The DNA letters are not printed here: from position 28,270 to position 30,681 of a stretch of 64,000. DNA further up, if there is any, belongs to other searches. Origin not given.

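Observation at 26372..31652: Arn/PMT-like lipid-linked sugar module: SDR + DegT aminotransferase + Dpm1/ArnC-like GT2 + GT-C membrane transferase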

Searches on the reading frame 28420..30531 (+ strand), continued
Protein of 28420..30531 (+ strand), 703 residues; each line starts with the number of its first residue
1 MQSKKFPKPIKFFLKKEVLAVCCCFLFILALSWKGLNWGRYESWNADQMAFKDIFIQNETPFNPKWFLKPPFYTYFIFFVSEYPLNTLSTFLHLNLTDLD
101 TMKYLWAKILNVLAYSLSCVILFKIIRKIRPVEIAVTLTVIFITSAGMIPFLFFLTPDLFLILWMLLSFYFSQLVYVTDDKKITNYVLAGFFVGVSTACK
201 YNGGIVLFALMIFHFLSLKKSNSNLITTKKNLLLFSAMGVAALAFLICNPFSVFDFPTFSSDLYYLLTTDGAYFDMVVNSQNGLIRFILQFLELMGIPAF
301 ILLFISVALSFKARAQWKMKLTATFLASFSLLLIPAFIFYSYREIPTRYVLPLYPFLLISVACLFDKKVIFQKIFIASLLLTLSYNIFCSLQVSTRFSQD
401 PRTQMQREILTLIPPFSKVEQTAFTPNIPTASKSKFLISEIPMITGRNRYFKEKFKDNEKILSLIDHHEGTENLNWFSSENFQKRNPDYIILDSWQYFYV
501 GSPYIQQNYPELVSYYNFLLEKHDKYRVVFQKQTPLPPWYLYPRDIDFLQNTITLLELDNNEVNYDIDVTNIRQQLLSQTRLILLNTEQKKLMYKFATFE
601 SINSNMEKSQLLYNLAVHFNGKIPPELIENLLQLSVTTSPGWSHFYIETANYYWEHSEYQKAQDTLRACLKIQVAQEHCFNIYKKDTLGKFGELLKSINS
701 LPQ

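Call 68: search_protein_families(library=ncbifam, proteins=[L006:3794-4792:+, L006:4921-6045:+, L017:6677-7816:+, L066:6792-7892:+, L023:12344-13462:+, L016:3987-4910:+, L045:16586-17575:+, L041:12747-13802:-], max_evalue=1e-25)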
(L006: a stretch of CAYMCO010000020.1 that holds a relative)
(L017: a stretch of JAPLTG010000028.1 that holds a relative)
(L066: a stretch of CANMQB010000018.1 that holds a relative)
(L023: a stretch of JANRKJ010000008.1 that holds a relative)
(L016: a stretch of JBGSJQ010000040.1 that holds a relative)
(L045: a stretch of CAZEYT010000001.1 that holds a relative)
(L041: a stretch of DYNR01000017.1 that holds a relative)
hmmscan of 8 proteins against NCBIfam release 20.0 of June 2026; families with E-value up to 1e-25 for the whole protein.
L006:3794-4792:+ (333 aa): 7 families
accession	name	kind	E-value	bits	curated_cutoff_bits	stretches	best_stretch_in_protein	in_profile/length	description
TIGR01181.1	dTDP_gluc_dehyt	equivalog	7.2e-50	169.9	365.1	1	11-328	2-320/321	dTDP-glucose 4,6-dehydratase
TIGR01179.1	galE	equivalog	8.6e-46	156.3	262.3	1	12-194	3-179/332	UDP-glucose 4-epimerase GalE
TIGR04180.1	EDH_00030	hypoth_equivalog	5.8e-35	120.8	475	1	12-306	2-296/297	NAD-dependent 4,6-dehydratase LegB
NF007956.0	PRK10675.1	subfamily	2.2e-32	112.5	394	0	12-195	4-184/338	UDP-glucose 4-epimerase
NF007490.0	PRK10084.1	subfamily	4.4e-32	111.5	649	1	12-331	4-346/361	dTDP-glucose 4,6-dehydratase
NF007582.0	PRK10217.1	equivalog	1.7e-31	109.6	698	1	12-330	5-342/355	dTDP-glucose 4,6-dehydratase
NF011728.1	PRK15181.1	equivalog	2.5e-28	99.1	760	1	10-319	17-337/348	Vi polysaccharide biosynthesis UDP-N-acetylglucosaminuronic acid C-4 epimerase TviC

L006:4921-6045:+ (375 aa): 3 families
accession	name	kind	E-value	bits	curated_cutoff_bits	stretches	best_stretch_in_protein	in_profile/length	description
TIGR01472.1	gmd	equivalog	6.4e-155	515.5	415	1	17-336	2-341/342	GDP-mannose 4,6-dehydratase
TIGR01181.1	dTDP_gluc_dehyt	equivalog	3.3e-28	98.7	365.1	1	18-325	2-303/321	dTDP-glucose 4,6-dehydratase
TIGR04180.1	EDH_00030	hypoth_equivalog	2.4e-26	92.5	475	1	19-320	2-296/297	NAD-dependent 4,6-dehydratase LegB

L017:6677-7816:+ (380 aa): 3 families
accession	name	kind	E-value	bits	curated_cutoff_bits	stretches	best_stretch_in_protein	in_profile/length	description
TIGR01472.1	gmd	equivalog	2.2e-163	543.3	415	1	44-364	1-340/342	GDP-mannose 4,6-dehydratase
TIGR04180.1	EDH_00030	hypoth_equivalog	7e-30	104.1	475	1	47-349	2-296/297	NAD-dependent 4,6-dehydratase LegB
TIGR01181.1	dTDP_gluc_dehyt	equivalog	1.1e-29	103.5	365.1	1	46-359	2-308/321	dTDP-glucose 4,6-dehydratase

L066:6792-7892:+ (367 aa): 3 families
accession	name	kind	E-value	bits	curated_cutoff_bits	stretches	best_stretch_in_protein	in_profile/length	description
TIGR01472.1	gmd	equivalog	3.2e-161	536.2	415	1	29-349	1-340/342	GDP-mannose 4,6-dehydratase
TIGR01181.1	dTDP_gluc_dehyt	equivalog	8.9e-29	100.6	365.1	1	31-344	2-308/321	dTDP-glucose 4,6-dehydratase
TIGR04180.1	EDH_00030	hypoth_equivalog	9.8e-29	100.3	475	1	32-334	2-296/297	NAD-dependent 4,6-dehydratase LegB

L023:12344-13462:+ (373 aa): 6 families
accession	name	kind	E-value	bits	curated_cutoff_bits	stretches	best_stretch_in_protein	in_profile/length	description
TIGR01181.1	dTDP_gluc_dehyt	equivalog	2.1e-144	480.5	365.1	1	11-345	2-321/321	dTDP-glucose 4,6-dehydratase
NF007490.0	PRK10084.1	subfamily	2.9e-143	477.2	649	1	11-361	3-360/361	dTDP-glucose 4,6-dehydratase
NF007582.0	PRK10217.1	equivalog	2.1e-133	444.8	698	1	11-351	4-347/355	dTDP-glucose 4,6-dehydratase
TIGR01179.1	galE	equivalog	7.6e-35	120.3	262.3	1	11-339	2-329/332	UDP-glucose 4-epimerase GalE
TIGR04180.1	EDH_00030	hypoth_equivalog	2.7e-34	118.6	475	1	11-321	1-295/297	NAD-dependent 4,6-dehydratase LegB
TIGR02622.1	CDP_4_6_dhtase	equivalog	2.2e-26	92.8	278.45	1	11-340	7-335/352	CDP-glucose 4,6-dehydratase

L016:3987-4910:+ (308 aa): 6 families
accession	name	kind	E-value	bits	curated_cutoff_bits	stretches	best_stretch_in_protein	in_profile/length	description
TIGR01179.1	galE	equivalog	5e-51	173.5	262.3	1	4-292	1-314/332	UDP-glucose 4-epimerase GalE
NF011728.1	PRK15181.1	equivalog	1.1e-48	166.1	760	1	4-300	17-334/348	Vi polysaccharide biosynthesis UDP-N-acetylglucosaminuronic acid C-4 epimerase TviC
TIGR04180.1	EDH_00030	hypoth_equivalog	5.2e-45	153.8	475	1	5-267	1-268/297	NAD-dependent 4,6-dehydratase LegB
TIGR01181.1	dTDP_gluc_dehyt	equivalog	7.1e-43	146.9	365.1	1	4-303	1-311/321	dTDP-glucose 4,6-dehydratase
TIGR02197.1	heptose_epim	equivalog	5.1e-42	144.1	274.6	1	5-263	1-268/316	ADP-glyceromanno-heptose 6-epimerase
NF007956.0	PRK10675.1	subfamily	1.1e-32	113.5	394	1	3-280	1-305/338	UDP-glucose 4-epimerase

L045:16586-17575:+ (330 aa): 5 families
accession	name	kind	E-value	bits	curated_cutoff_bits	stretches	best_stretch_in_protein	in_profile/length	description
NF011728.1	PRK15181.1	equivalog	4e-74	249.7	760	1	44-309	13-278/348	Vi polysaccharide biosynthesis UDP-N-acetylglucosaminuronic acid C-4 epimerase TviC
TIGR04180.1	EDH_00030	hypoth_equivalog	1.6e-46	158.8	475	1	50-312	2-255/297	NAD-dependent 4,6-dehydratase LegB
TIGR01179.1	galE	equivalog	7.7e-40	136.7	262.3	1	50-310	3-272/332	UDP-glucose 4-epimerase GalE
TIGR02197.1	heptose_epim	equivalog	5.5e-34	117.8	274.6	1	50-311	2-258/316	ADP-glyceromanno-heptose 6-epimerase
TIGR01181.1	dTDP_gluc_dehyt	equivalog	6.7e-33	114.1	365.1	1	48-278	1-229/321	dTDP-glucose 4,6-dehydratase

L041:12747-13802:- (352 aa): 3 families
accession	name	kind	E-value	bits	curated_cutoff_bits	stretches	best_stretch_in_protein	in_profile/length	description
TIGR01472.1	gmd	equivalog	5.5e-159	528.9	415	1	17-338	1-341/342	GDP-mannose 4,6-dehydratase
TIGR04180.1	EDH_00030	hypoth_equivalog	9.1e-30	103.7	475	1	20-322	2-296/297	NAD-dependent 4,6-dehydratase LegB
TIGR01181.1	dTDP_gluc_dehyt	equivalog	8.6e-28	97.3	365.1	1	19-333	2-309/321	dTDP-glucose 4,6-dehydratase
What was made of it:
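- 28420..30531 (+): GT-C fold membrane glycosyltransferase (703 aa). It has about 11 TM helices (1-412), a conserved alpha/beta domain (about 415-560) and a C-terminal helical-repeat (TPR-like) extension (about 570-703). Proposed role: transfers the sugar from polyprenyl phosphate to an extracytoplasmic acceptor. GMD lies directly upstream in L006, L017 and L066 (call 68).
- GMD also sits directly upstream of GT-C relatives (call 68).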

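Call 73: search_protein_families(library=pfam, proteins=[L006:2478-3815:+, L006:7823-9826:+, L006:10015-11067:+, L006:11086-12243:+, L017:5505-6806:+, L017:9536-10699:+, L017:10706-11476:+, L066:5894-6772:+, L066:9472-10749:+, L066:10760-12688:-], max_evalue=0.0001)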
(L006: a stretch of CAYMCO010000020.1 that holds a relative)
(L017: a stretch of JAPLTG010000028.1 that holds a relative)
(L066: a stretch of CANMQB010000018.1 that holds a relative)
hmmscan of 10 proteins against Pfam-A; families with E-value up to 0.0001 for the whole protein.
L006:2478-3815:+ (445 aa): 6 families
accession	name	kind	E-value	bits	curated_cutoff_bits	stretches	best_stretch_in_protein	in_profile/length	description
PF03721.20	UDPG_MGDP_dh_N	-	4.1e-41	141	27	1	26-202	3-182/187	UDP-glucose/GDP-mannose dehydrogenase family, NAD binding domain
PF00984.24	UDPG_MGDP_dh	-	1.4e-31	108.9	25.4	1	222-312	2-93/94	UDP-glucose/GDP-mannose dehydrogenase family, central domain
PF03720.21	UDPG_MGDP_dh_C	-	5.3e-26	91.4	30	1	339-432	1-101/103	UDP-glucose/GDP-mannose dehydrogenase family, UDP binding domain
PF03446.21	NAD_binding_2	-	4.4e-07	30.5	21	1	26-152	2-104/161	NAD binding domain of 6-phosphogluconate dehydrogenase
PF02826.25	2-Hacid_dh_C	-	1.1e-05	25.3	25.1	0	22-64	35-77/178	D-isomer specific 2-hydroxyacid dehydrogenase, NAD binding domain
PF02737.24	3HCDH_N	-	6.3e-05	23.4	22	0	26-64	2-40/180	3-hydroxyacyl-CoA dehydrogenase, NAD binding domain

L006:7823-9826:+ (667 aa): 1 family
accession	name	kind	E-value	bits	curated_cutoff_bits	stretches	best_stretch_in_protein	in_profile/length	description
PF10060.15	DUF2298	-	9.1e-08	31.9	27.8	1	62-241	12-203/488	Uncharacterized membrane protein (DUF2298)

L006:10015-11067:+ (350 aa): 3 families
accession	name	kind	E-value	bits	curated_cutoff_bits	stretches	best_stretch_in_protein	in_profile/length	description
PF00535.33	Glycos_transf_2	-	9.5e-35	120.4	23.3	1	32-193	1-164/168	Glycosyl transferase family 2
PF13641.12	Glyco_tranf_2_3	-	1.9e-06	28.5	27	1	31-170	3-145/230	Glycosyltransferase like family 2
PF10111.15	Glyco_tranf_2_2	-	6.1e-05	23.1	27.3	1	33-138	2-106/276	Glycosyltransferase like family 2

L006:11086-12243:+ (385 aa): 7 families
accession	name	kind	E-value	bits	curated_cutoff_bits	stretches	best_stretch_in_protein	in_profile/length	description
PF13692.12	Glyco_trans_1_4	-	3.7e-31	108.7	27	1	201-339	3-142/142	Glycosyl transferases group 1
PF00534.26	Glycos_transf_1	-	5.5e-31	107.9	26.4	1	199-349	15-168/172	Glycosyl transferases group 1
PF13439.12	Glyco_transf_4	-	1.6e-24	87.3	28.5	1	15-186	2-168/170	Glycosyltransferase Family 4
PF13579.12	Glyco_trans_4_4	-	6.8e-24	85.4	29.7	1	15-183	1-158/158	Glycosyl transferase 4-like domain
PF20706.3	GT4-conflict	-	5.8e-12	45.7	26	1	153-318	145-326/385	Family 4 Glycosyltransferase in conflict systems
PF13477.12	Glyco_trans_4_2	-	1.2e-07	32.4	23.4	1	24-135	16-116/139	Glycosyl transferase 4-like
PF08323.17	Glyco_transf_5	-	7.8e-06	26.2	22.7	0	2-49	1-50/239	Starch synthase catalytic domain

L017:5505-6806:+ (433 aa): 0 families

L017:9536-10699:+ (387 aa): 2 families
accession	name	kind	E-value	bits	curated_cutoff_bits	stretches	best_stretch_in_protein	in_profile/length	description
PF00535.33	Glycos_transf_2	-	2.6e-34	119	23.3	1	23-190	1-166/168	Glycosyl transferase family 2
PF04138.20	GtrA_DPMS_TM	-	4.5e-16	59.6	26.1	1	261-377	2-117/117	GtrA/DPMS, transmembrane domain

L017:10706-11476:+ (256 aa): 1 family
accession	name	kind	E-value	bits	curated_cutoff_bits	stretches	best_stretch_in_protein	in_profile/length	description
PF01048.26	PNP_UDP_1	-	1.1e-49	169.4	25.1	1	15-253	3-232/233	Phosphorylase superfamily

L066:5894-6772:+ (292 aa): 2 families
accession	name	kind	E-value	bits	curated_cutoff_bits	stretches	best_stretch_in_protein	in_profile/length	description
PF01148.25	CTP_transf_1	-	1e-52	180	24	1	10-287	2-263/264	Cytidylyltransferase family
PF01864.22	CarS-like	-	9.3e-05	22.9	22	1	191-255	47-115/175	CDP-archaeol synthase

L066:9472-10749:+ (425 aa): 2 families
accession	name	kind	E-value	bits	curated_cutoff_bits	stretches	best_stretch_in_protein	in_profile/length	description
PF00535.33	Glycos_transf_2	-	4.7e-32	111.7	23.3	1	56-223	1-166/168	Glycosyl transferase family 2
PF04138.20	GtrA_DPMS_TM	-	5.5e-15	56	26.1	1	294-410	2-117/117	GtrA/DPMS, transmembrane domain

L066:10760-12688:- (642 aa): 2 families
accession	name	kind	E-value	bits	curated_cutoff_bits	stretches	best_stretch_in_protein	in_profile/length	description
PF02705.21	K_trans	-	1.1e-153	512.4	24.8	1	18-453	2-438/454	K+ potassium transporter integral membrane domain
PF22776.1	K_trans_C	-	1.8e-18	67.2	24.8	1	479-622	1-143/151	K+ potassium transporter C-terminal domain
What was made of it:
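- On Three-component glycosylation system: GT2s beside GT-C relatives in L017 and L066 carry a fused GtrA_DPMS_TM domain, which the window GT2 lacks (call 73).
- L017 and L066 are compact GMD - GT-C - GT2::GtrA_DPMS_TM operons flanked by housekeeping genes (calls 68, 73).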

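Call 81: list_cluster_members(proteins=[P0001, P0271, P0151])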
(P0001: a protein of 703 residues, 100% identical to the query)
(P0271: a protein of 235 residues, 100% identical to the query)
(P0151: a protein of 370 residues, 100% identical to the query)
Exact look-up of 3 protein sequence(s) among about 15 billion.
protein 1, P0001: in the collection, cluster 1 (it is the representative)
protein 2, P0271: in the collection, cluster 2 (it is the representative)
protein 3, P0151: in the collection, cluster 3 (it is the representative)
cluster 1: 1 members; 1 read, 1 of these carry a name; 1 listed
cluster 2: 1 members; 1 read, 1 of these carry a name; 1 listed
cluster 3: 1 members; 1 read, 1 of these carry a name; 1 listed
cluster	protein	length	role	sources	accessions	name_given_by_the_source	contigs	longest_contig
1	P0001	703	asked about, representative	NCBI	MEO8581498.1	MAG: glycosyltransferase family 39 protein [Patescibacteria group bacterium]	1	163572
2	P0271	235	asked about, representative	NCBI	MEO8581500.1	MAG: glycosyltransferase [Patescibacteria group bacterium]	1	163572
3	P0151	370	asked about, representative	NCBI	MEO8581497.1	MAG: DegT/DnrJ/EryC1/StrS family aminotransferase [Patescibacteria group bacterium]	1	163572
